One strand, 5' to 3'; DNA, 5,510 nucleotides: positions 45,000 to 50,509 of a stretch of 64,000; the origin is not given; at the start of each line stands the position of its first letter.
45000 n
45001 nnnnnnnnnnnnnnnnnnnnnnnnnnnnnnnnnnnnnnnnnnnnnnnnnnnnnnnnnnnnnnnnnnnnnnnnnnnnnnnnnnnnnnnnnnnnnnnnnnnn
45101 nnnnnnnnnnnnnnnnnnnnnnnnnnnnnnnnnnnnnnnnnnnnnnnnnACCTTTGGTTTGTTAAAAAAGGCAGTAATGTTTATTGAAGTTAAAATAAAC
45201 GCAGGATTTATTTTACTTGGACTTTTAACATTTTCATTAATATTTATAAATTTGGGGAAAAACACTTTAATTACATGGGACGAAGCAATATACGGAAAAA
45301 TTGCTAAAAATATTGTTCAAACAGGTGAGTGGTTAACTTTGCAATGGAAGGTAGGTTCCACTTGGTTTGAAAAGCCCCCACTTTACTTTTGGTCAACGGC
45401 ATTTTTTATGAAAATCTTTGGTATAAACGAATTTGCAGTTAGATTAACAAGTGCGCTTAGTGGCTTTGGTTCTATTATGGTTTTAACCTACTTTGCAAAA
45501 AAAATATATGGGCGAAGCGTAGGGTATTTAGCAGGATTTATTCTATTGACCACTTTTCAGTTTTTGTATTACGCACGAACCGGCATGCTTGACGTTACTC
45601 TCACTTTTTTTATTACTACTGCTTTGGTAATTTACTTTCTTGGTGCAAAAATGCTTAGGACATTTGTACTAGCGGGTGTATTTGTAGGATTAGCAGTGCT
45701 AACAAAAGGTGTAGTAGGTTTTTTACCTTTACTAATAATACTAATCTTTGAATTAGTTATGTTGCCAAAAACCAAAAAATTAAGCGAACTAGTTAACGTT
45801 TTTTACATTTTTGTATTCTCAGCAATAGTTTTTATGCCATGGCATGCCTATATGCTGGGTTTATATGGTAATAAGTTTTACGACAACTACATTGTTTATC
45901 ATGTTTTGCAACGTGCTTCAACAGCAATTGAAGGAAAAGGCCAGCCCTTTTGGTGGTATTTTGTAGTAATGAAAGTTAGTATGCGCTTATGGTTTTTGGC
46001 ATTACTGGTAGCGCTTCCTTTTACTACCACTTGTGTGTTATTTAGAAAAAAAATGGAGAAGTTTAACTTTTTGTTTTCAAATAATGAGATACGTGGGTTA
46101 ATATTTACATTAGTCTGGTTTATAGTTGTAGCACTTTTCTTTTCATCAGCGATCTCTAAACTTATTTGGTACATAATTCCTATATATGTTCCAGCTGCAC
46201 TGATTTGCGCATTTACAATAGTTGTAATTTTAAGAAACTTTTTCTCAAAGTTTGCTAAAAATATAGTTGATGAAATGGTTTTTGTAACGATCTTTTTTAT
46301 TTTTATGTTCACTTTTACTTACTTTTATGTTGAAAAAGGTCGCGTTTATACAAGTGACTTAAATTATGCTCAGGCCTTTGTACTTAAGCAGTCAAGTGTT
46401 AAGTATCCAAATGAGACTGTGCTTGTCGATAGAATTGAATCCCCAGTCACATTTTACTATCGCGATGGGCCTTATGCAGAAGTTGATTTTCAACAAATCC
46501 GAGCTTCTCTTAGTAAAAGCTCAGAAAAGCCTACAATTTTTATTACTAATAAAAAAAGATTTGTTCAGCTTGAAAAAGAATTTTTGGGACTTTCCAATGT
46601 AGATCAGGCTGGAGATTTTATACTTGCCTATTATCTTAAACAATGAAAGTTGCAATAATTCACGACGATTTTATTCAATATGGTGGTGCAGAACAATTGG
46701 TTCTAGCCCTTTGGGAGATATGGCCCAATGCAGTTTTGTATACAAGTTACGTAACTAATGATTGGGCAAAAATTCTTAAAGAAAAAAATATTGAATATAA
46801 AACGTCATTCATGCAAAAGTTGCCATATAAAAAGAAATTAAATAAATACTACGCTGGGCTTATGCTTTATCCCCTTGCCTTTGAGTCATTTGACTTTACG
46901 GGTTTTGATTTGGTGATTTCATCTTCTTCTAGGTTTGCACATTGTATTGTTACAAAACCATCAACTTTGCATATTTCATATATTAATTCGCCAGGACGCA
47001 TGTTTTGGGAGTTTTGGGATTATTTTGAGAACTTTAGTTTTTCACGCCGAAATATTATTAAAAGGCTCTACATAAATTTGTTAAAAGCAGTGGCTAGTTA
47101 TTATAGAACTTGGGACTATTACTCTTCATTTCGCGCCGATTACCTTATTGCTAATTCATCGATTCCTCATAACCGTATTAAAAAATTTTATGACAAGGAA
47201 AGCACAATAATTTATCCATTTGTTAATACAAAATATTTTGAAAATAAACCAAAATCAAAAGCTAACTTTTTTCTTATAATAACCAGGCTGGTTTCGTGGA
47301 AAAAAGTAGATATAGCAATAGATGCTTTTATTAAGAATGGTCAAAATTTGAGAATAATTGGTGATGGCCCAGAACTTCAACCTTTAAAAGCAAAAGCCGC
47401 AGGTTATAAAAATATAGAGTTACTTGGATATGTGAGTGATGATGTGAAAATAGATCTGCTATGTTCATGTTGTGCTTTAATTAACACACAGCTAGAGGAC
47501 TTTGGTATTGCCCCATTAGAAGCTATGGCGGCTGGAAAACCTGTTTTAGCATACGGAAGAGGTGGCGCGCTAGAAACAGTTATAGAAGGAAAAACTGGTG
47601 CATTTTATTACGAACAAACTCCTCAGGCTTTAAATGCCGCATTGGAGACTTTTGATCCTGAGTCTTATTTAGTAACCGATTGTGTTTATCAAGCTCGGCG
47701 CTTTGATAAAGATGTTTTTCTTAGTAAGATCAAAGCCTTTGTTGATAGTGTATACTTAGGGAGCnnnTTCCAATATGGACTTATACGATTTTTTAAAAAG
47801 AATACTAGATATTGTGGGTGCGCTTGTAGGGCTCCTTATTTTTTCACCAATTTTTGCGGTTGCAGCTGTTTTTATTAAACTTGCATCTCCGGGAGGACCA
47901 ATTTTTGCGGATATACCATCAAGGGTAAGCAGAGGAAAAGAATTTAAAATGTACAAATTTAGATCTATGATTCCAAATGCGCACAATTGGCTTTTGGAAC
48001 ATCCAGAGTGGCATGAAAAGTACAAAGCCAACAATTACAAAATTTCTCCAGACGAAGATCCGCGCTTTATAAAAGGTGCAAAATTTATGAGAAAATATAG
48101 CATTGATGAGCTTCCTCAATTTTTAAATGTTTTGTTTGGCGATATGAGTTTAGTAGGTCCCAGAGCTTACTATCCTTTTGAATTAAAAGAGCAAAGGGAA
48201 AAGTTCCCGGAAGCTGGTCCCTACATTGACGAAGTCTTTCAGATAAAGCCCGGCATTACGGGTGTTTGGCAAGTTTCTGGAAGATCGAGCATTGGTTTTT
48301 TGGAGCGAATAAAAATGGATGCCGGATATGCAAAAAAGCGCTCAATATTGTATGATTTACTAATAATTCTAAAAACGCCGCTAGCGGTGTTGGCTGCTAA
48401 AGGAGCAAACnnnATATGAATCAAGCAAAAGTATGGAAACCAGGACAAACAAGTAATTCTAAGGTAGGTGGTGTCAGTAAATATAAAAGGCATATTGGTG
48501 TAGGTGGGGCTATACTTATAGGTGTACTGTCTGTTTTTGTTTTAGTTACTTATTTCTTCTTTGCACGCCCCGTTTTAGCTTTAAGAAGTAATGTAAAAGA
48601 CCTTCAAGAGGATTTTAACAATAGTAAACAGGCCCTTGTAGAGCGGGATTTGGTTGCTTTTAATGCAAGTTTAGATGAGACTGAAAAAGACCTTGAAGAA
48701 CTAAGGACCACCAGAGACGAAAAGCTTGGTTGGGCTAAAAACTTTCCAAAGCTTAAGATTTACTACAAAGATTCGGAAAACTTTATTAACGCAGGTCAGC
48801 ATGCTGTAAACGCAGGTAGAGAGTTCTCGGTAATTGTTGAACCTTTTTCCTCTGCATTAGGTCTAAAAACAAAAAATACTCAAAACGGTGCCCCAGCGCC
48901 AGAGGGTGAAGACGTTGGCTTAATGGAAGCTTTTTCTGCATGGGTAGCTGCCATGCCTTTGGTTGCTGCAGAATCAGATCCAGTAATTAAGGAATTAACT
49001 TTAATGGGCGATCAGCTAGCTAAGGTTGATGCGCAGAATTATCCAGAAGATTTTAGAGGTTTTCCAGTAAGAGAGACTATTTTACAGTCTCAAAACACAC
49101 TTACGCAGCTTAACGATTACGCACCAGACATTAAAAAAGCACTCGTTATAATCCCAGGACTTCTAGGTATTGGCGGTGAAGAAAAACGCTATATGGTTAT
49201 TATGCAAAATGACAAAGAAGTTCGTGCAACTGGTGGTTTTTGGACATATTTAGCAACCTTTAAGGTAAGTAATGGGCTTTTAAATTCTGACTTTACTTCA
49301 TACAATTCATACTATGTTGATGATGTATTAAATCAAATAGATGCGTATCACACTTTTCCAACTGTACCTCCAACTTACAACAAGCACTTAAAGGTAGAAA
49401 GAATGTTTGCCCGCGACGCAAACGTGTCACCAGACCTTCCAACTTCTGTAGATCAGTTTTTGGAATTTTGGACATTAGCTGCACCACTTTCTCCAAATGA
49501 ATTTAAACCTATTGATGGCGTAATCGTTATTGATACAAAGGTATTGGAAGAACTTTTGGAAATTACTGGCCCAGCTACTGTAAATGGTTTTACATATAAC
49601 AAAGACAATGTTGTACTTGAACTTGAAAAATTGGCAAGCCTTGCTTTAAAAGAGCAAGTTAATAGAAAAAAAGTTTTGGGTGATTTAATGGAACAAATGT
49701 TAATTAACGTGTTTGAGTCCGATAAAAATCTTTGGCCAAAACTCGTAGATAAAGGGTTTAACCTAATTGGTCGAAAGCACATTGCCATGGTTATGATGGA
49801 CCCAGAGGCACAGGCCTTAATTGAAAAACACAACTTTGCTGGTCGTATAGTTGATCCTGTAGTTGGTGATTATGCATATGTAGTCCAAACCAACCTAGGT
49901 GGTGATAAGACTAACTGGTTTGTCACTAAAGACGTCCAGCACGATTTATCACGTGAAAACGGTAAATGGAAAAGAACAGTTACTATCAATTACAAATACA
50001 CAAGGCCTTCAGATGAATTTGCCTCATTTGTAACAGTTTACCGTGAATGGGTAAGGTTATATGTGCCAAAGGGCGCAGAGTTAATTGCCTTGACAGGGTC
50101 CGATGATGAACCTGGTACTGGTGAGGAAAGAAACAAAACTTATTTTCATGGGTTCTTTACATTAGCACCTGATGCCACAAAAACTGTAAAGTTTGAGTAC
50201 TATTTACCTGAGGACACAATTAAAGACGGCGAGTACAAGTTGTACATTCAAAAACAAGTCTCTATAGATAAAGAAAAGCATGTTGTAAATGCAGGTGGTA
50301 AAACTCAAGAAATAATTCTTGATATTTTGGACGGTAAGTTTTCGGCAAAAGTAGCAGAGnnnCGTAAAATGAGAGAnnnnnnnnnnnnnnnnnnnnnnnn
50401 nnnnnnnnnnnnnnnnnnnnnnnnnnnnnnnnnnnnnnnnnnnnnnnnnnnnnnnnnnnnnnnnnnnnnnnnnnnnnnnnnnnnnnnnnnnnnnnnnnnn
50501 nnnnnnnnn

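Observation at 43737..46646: Wzy_C (O-antigen-ligase-like) domain fused to a PMT/ArnT GT-C domain, a candidate protein O-oligosaccharyltransferase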

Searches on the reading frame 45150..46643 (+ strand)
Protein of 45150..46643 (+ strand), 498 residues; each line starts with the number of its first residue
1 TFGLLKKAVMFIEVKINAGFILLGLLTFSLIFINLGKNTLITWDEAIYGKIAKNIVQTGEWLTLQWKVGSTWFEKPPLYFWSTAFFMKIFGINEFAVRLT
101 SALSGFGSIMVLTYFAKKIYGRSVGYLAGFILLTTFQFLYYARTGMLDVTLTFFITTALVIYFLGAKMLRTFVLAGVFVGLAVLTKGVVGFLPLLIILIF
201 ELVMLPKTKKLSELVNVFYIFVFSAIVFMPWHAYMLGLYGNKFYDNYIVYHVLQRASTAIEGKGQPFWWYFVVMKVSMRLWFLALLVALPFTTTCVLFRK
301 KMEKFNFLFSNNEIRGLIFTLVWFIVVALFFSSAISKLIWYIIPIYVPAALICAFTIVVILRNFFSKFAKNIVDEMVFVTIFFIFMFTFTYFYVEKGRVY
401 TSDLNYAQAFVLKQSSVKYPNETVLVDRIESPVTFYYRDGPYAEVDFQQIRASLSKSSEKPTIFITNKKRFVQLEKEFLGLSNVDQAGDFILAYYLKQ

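Call 48: search_solved_structures(query=window:45150-46643:+, max_evalue=1, show_alignments=1)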
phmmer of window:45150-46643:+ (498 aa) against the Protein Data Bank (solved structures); distinct sequences matched with E-value up to 1: 1.
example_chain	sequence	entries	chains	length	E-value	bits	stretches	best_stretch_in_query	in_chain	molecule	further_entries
5ezm_A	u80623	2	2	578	2.4e-21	79.6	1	21-354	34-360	4-amino-4-deoxy-L-arabinose transferase or related glycosyltransferases of PMT family | 4-amino-4-deoxy-L-arabinose (L-Ara4N) transferase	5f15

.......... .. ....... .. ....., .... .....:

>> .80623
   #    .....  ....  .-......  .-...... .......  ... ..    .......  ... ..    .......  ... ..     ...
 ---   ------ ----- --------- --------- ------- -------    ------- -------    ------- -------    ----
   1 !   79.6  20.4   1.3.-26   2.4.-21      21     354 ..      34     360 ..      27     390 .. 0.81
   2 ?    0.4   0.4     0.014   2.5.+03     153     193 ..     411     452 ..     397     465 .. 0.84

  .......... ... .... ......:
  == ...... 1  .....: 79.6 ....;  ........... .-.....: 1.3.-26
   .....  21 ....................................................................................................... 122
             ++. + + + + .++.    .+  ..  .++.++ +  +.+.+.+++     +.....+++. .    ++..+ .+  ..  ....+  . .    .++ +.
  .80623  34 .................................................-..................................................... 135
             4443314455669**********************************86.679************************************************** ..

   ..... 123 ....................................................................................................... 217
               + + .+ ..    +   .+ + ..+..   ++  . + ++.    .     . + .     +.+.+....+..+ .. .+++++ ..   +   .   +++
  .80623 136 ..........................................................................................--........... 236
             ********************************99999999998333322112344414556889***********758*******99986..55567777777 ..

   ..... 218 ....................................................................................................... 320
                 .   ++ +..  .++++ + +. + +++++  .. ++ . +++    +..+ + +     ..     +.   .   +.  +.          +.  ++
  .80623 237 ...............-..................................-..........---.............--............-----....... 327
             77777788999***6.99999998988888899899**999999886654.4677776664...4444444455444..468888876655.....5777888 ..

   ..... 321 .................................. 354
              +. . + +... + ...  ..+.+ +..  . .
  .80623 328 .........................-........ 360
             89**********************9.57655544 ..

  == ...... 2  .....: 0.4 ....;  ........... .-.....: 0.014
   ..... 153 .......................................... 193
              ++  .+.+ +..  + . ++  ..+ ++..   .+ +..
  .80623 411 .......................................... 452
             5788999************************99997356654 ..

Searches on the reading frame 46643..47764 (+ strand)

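Call 7: search_protein_families(library=pfam, proteins=[window:46643-47764:+], max_evalue=0.001)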
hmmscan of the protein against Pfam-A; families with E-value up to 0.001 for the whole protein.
window:46643-47764:+ (374 aa): 3 families
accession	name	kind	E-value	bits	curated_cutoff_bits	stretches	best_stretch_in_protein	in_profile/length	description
PF00534.26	Glycos_transf_1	-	1.4e-25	90.3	26.4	1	199-338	7-156/172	Glycosyl transferases group 1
PF13692.12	Glyco_trans_1_4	-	3.3e-18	66.8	27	1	210-335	4-137/142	Glycosyl transferases group 1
PF20706.3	GT4-conflict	-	0.00013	21.6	26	1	200-313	190-320/385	Family 4 Glycosyltransferase in conflict systems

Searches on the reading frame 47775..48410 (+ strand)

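Call 7: search_protein_families(library=pfam, proteins=[window:47775-48410:+], max_evalue=0.001)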
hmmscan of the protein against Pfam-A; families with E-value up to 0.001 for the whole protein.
window:47775-48410:+ (212 aa): 1 family
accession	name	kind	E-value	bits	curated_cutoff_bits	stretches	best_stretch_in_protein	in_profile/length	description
PF02397.22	Bac_transf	-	6.3e-52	176.1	27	1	8-206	1-178/179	Bacterial sugar transferase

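Call 49: search_protein_families(library=ncbifam, proteins=[window:47775-48410:+], max_evalue=0.01)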
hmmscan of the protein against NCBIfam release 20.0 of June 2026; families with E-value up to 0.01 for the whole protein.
window:47775-48410:+ (212 aa): 10 families
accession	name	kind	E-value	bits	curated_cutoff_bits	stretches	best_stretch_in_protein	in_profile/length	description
TIGR03025.1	EPS_sugtrans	subfamily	4.7e-65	220.5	295.55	1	4-211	254-444/445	exopolysaccharide biosynthesis polyprenyl glycosylphosphotransferase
TIGR03022.1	WbaP_sugtrans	subfamily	7.1e-55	187.1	403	1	6-211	257-455/456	undecaprenyl-phosphate galactose phosphotransferase WbaP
NF052601.1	undeca_RfbP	equivalog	1.5e-51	175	330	1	5-207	42-237/244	undecaprenyl-phosphate galactose phosphotransferase family protein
TIGR03023.1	WcaJ_sugtrans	equivalog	1.2e-47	163.2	410.75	1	5-211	260-452/453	undecaprenyl-phosphate glucose phosphotransferase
NF041877.1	EPS_EpsZ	equivalog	2.1e-42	145.3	800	1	7-211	265-458/459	exopolysaccharide biosynthesis polyisoprenyl-phosphate hexose-1-phosphate transferase EpsZ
TIGR03013.1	EpsB_2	subfamily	8.2e-37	127.3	393.35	1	5-211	252-442/443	TIGR03013 family XrtA/PEP-CTERM system glycosyltransferase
NF011751.0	PRK15204.1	equivalog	1.1e-34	119.8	907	1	6-211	278-475/476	undecaprenyl-phosphate galactose phosphotransferase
NF007518.0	PRK10124.1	equivalog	3.4e-28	98.6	684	1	6-203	272-455/464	undecaprenyl-phosphate glucose phosphotransferase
NF050817.1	PolSacchBiosHfsE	equivalog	8.5e-24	84.1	750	1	6-202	270-456/467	polysaccharide biosynthesis protein HfsE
NF045514.1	glycotran_HepC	equivalog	7e-20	71.3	140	1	5-131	114-211/220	heterocyst development glycosyltransferase HepC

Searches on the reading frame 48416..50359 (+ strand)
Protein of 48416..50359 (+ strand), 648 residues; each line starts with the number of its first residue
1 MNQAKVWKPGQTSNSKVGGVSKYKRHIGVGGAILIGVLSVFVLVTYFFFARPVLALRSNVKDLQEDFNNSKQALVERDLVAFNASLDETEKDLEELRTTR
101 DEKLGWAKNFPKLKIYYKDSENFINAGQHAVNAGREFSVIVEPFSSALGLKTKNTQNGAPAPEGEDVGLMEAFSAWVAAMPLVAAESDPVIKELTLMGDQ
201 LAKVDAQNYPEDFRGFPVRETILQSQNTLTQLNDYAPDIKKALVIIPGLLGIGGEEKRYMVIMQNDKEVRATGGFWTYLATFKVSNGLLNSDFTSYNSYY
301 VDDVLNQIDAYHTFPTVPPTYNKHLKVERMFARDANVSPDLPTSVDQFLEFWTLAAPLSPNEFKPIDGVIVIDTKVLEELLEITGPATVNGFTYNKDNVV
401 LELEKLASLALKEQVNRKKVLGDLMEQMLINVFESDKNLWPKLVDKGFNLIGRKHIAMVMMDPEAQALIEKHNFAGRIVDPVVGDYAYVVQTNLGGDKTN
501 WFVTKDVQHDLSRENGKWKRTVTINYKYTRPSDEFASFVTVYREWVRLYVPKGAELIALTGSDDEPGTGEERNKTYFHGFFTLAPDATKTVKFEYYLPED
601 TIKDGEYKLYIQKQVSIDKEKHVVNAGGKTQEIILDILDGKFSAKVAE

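Call 7: search_protein_families(library=pfam, proteins=[window:48416-50359:+], max_evalue=0.001)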
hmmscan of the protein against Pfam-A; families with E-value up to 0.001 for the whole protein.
window:48416-50359:+ (648 aa): 1 family
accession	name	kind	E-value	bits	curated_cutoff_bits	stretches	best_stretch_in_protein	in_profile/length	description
PF13196.11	DUF4012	-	2.3e-20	74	28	1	255-404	2-140/144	Protein of unknown function (DUF4012)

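Call 49: search_protein_families(library=ncbifam, proteins=[window:48416-50359:+], max_evalue=0.01)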
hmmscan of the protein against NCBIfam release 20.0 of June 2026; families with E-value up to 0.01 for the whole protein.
window:48416-50359:+ (648 aa): 0 families

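Call 104: search_solved_structures(query=window:48416-50359:+, max_evalue=1)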
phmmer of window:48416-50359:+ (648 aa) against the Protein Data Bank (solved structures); distinct sequences matched with E-value up to 1: 1.
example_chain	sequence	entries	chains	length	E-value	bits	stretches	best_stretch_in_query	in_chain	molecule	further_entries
7y9n_A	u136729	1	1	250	0.11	13.9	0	219-308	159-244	Spike protein S2',5HB-H2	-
